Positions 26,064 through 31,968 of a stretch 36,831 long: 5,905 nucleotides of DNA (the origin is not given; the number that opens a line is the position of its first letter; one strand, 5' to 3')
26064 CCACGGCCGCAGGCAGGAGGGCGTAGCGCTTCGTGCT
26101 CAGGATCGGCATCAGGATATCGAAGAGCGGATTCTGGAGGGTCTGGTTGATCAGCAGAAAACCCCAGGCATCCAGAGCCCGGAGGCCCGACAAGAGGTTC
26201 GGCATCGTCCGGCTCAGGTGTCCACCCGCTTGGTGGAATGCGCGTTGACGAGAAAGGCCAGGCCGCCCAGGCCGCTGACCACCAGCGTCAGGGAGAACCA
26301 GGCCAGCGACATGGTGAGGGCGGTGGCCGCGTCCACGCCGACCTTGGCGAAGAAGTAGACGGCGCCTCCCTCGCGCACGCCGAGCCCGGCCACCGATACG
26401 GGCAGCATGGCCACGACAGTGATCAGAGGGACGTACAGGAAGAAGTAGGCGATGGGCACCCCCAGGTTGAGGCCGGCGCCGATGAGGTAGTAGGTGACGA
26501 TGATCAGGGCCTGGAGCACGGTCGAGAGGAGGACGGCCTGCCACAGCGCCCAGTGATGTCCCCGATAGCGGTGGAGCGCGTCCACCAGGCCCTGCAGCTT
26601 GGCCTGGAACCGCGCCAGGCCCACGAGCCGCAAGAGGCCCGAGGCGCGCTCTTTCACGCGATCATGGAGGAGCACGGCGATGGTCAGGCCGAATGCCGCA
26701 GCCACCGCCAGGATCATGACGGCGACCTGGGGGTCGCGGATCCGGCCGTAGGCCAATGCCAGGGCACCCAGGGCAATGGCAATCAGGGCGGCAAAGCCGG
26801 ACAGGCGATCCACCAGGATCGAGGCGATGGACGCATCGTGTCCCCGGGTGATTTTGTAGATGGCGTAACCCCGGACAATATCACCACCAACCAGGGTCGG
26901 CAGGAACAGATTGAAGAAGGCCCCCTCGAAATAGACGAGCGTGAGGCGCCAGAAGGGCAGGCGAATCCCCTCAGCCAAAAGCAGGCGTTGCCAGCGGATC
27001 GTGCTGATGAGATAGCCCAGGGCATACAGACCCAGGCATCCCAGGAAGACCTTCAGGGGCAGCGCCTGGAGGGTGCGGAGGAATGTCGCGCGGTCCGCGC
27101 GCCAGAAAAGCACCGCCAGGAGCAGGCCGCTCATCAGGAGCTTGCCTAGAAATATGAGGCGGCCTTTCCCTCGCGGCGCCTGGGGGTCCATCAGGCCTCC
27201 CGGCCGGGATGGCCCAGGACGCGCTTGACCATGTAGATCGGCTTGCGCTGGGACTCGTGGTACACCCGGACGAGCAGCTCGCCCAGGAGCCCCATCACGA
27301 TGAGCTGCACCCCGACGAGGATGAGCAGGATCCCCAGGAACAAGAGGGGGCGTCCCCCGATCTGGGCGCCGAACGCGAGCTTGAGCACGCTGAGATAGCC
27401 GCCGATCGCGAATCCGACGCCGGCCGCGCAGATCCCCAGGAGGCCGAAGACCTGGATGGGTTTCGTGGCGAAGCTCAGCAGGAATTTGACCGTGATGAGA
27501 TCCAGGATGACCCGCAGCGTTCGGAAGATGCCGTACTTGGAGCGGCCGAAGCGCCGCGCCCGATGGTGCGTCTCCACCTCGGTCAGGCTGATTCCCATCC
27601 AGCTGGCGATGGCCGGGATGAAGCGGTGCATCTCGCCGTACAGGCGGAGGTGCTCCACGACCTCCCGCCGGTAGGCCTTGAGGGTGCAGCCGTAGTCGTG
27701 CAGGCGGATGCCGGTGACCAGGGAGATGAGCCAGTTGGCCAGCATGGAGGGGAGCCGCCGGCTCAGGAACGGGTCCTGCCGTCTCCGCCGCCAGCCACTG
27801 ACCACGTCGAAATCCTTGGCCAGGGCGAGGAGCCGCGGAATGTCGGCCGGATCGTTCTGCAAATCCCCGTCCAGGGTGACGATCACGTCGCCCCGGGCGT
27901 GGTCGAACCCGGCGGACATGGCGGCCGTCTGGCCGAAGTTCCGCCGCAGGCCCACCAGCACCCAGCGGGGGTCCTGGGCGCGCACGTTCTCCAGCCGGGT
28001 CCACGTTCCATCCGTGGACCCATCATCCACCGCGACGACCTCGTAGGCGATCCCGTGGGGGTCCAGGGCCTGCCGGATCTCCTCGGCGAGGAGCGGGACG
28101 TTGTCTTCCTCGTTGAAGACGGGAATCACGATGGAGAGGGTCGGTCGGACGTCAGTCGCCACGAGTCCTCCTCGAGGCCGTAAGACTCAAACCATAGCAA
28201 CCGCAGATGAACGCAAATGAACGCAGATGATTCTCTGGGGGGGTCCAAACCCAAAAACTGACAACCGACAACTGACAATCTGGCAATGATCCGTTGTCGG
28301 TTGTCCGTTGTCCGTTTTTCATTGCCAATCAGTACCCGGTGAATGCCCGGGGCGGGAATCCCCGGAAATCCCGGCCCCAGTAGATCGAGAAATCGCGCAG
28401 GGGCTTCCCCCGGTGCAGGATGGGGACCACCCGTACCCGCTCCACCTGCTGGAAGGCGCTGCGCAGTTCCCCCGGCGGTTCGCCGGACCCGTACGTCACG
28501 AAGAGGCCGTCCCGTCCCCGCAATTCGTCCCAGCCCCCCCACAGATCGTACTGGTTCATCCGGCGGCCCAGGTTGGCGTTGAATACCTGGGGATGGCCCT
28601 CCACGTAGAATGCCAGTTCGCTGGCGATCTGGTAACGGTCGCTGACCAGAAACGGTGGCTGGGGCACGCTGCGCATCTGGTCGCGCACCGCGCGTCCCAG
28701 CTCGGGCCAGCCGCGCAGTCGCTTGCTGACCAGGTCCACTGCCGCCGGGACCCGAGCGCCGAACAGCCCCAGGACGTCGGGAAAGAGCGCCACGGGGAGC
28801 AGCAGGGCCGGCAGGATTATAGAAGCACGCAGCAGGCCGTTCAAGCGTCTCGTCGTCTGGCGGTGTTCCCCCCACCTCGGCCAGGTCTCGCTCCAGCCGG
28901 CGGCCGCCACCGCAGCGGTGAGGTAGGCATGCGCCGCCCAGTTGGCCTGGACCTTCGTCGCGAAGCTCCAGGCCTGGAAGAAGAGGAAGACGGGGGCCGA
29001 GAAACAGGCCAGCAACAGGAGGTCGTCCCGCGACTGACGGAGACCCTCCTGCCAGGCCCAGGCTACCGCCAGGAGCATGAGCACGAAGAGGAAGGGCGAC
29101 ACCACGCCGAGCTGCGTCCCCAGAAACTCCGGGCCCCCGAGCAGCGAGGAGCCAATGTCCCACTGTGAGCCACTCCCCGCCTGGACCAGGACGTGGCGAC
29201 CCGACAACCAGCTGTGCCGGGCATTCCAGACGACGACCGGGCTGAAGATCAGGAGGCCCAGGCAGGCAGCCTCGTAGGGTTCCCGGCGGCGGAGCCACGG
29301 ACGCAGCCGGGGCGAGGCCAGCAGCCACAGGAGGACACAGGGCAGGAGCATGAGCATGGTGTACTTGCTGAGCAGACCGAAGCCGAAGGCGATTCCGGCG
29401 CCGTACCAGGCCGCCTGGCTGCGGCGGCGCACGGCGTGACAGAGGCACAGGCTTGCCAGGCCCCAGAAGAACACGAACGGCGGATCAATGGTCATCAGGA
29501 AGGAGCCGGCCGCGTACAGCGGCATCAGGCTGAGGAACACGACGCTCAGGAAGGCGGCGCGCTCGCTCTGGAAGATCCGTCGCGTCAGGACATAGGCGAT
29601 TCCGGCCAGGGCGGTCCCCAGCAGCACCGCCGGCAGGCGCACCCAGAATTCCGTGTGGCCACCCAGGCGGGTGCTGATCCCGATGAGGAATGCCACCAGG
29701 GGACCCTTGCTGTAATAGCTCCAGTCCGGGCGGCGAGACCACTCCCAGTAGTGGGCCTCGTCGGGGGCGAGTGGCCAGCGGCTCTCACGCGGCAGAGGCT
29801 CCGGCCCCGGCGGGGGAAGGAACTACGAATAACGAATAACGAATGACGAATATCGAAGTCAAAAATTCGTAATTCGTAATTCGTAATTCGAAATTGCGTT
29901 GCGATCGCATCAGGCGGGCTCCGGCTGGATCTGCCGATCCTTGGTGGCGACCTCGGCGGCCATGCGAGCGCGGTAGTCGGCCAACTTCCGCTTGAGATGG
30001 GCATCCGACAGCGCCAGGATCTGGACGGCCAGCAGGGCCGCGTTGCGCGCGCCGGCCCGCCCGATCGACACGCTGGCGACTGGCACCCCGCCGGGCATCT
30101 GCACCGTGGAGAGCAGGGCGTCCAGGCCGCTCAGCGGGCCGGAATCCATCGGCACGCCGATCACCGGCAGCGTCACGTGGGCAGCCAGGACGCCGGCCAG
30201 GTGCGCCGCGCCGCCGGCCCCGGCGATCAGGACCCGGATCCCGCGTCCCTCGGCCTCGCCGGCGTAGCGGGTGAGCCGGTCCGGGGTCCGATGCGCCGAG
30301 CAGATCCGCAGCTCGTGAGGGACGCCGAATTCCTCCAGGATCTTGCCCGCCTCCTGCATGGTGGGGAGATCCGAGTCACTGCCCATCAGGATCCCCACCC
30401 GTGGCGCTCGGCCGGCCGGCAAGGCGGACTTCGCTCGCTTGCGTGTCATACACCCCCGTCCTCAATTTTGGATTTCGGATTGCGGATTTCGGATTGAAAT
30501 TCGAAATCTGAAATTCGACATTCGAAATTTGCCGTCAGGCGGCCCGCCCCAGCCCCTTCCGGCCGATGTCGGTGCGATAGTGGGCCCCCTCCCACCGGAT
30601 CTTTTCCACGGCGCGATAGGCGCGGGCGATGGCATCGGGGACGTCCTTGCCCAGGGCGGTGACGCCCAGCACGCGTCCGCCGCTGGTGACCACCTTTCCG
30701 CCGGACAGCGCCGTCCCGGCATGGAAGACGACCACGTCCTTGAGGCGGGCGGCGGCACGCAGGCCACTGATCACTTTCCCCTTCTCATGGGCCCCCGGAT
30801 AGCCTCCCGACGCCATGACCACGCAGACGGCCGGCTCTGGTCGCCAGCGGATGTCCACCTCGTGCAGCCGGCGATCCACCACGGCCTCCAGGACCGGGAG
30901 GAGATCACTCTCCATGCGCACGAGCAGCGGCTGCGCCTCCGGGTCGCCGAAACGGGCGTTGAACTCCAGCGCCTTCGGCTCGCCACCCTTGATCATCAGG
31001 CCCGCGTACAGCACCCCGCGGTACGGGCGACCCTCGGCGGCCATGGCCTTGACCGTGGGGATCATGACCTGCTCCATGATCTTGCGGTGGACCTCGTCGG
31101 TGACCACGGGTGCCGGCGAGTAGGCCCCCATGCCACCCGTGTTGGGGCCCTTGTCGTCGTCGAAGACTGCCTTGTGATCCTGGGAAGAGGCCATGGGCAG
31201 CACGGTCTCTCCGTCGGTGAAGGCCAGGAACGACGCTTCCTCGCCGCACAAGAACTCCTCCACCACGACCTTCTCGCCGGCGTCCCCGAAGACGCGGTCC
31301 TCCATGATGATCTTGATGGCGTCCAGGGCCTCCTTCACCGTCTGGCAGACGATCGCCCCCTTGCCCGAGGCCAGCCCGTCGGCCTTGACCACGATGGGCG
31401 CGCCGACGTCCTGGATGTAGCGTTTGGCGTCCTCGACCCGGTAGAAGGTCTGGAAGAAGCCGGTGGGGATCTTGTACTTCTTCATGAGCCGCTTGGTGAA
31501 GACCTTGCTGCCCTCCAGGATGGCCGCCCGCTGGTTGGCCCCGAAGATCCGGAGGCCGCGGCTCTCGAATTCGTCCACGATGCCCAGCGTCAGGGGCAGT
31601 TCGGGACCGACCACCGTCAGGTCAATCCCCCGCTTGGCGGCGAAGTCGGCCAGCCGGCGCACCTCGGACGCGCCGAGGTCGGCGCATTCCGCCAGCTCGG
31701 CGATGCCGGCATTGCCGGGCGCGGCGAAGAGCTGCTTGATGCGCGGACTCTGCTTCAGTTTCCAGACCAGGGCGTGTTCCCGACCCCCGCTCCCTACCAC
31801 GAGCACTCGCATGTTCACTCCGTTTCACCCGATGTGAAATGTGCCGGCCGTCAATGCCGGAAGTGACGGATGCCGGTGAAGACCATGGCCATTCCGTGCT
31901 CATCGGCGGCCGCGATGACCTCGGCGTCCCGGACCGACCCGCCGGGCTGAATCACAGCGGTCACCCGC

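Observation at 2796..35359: Strictly phased 7-nt tandem arrays, mostly as inverted arm pairs, occupy almost every non-overlapping gene junction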

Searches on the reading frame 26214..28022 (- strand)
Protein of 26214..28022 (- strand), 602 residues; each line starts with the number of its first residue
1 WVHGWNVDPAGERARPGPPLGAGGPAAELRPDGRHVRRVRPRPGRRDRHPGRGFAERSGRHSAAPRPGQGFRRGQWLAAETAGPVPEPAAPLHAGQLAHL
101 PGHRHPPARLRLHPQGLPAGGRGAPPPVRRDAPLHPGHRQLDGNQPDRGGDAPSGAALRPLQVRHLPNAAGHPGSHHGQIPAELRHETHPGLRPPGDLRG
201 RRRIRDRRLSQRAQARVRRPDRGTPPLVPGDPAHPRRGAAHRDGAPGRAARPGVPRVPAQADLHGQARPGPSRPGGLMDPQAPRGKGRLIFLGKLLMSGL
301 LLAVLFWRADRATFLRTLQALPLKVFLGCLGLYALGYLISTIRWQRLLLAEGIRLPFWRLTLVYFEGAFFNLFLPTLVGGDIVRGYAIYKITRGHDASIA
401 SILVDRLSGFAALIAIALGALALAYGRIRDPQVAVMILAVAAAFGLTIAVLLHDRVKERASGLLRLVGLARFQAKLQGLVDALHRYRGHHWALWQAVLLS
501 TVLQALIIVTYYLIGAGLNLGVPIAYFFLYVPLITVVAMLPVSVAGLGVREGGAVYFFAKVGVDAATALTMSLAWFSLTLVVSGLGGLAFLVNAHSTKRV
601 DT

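Call 23: search_protein_families(library=pfam, proteins=[window:26214-28022:-], max_evalue=0.01)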
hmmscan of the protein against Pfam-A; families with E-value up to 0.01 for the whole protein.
window:26214-28022:- (602 aa): 2 families
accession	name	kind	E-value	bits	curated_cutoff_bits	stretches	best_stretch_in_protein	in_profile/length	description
PF03706.18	LPG_synthase_TM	-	2.7e-38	132.6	33.4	1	293-584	3-299/302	Lysylphosphatidylglycerol synthase TM region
PF23809.1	Phage_holin_9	-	0.0068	16.6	27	0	415-450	79-114/130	Bacteriophage holin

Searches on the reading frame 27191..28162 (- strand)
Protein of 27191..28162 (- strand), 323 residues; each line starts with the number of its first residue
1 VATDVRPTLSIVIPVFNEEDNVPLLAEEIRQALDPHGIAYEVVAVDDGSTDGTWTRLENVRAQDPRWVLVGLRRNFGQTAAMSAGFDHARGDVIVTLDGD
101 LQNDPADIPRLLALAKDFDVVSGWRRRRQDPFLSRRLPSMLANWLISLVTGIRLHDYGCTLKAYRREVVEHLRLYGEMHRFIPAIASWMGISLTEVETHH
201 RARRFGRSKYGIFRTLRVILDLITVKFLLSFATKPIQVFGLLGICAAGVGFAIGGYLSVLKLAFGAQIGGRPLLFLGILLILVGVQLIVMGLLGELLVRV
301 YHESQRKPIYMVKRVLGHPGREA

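Call 8: search_protein_families(library=pfam, proteins=[window:27191-28162:-])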
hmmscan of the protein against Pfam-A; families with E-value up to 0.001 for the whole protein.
window:27191-28162:- (323 aa): 3 families
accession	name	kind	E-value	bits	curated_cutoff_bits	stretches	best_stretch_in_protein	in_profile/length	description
PF00535.33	Glycos_transf_2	-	7.9e-32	110.9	23.3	1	10-172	1-167/168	Glycosyl transferase family 2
PF10111.15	Glyco_tranf_2_2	-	1.5e-07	31.6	27.3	1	10-106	1-97/276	Glycosyltransferase like family 2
PF13641.12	Glyco_tranf_2_3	-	0.00015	22.3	27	1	7-122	1-120/230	Glycosyltransferase like family 2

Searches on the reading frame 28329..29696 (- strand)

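Call 8: search_protein_families(library=pfam, proteins=[window:28329-29696:-])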
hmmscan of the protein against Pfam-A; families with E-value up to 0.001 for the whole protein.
window:28329-29696:- (455 aa): 2 families
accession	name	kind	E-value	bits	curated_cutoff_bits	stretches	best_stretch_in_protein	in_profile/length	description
PF13231.12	PMT_2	-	8.8e-35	120.7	26.1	1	2-157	7-160/160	Dolichyl-phosphate-mannose-protein mannosyltransferase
PF02366.24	PMT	-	5.5e-12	46.2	22.7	1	12-126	78-198/245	Dolichyl-phosphate-mannose-protein mannosyltransferase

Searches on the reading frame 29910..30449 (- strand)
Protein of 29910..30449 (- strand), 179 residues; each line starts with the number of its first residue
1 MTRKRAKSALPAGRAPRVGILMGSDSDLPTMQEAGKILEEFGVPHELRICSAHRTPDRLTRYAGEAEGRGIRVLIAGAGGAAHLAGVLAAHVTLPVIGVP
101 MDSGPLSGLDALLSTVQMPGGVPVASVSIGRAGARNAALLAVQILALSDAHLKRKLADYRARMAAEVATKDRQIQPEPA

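Call 8: search_protein_families(library=pfam, proteins=[window:29910-30449:-])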
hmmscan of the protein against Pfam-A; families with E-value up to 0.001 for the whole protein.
window:29910-30449:- (179 aa): 1 family
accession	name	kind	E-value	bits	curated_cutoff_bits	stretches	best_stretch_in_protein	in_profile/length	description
PF00731.26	AIRC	-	5.1e-63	211.5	30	1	17-165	1-147/148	AIR carboxylase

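Call 49: find_encoding_contigs(protein=window:29910-30449:-, flank=3000, max_places=10)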
Protein window:29910-30449:- (179 aa): no gene with exactly this product is on record in the collection.

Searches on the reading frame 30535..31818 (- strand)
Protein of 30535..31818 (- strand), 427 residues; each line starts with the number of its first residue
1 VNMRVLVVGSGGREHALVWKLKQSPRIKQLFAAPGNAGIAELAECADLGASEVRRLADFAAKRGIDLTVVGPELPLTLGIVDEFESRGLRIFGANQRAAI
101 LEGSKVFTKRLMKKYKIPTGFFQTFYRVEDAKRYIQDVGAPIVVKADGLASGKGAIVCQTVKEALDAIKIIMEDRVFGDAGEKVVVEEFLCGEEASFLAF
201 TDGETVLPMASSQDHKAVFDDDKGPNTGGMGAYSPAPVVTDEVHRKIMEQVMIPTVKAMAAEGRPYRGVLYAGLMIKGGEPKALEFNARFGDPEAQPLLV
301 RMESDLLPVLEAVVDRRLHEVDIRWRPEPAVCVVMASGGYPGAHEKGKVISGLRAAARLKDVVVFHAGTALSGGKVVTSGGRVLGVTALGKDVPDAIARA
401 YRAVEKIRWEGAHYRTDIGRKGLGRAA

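Call 8: search_protein_families(library=pfam, proteins=[window:30535-31818:-])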
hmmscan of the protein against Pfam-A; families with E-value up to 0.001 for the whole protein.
window:30535-31818:- (427 aa): 6 families
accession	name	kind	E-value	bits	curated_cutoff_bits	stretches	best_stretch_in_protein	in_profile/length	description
PF01071.24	GARS_A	-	4.9e-79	265.1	27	1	103-295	1-194/194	Phosphoribosylglycinamide synthetase, ATP-grasp (A) domain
PF02844.21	GARS_N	-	2.3e-37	128.2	29.5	1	3-102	1-100/100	Phosphoribosylglycinamide synthetase, N domain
PF02843.22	GARS_C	-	5.7e-35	120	34.8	1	330-421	1-92/92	Phosphoribosylglycinamide synthetase, C domain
PF02222.28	ATP-grasp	-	9.7e-06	25.8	27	1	111-190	2-76/179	ATP-grasp domain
PF02786.22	CPSase_L_D2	-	0.00058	19.9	19.8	1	108-192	5-91/211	Carbamoyl-phosphate synthase L chain, ATP binding domain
PF02655.19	ATP-grasp_3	-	0.00062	20.3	23.2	0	108-291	8-158/160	ATP-grasp domain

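Call 54: find_encoding_contigs(protein=window:30535-31812:-, flank=6000, max_places=10)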
Protein window:30535-31812:- (425 aa): no gene with exactly this product is on record in the collection.
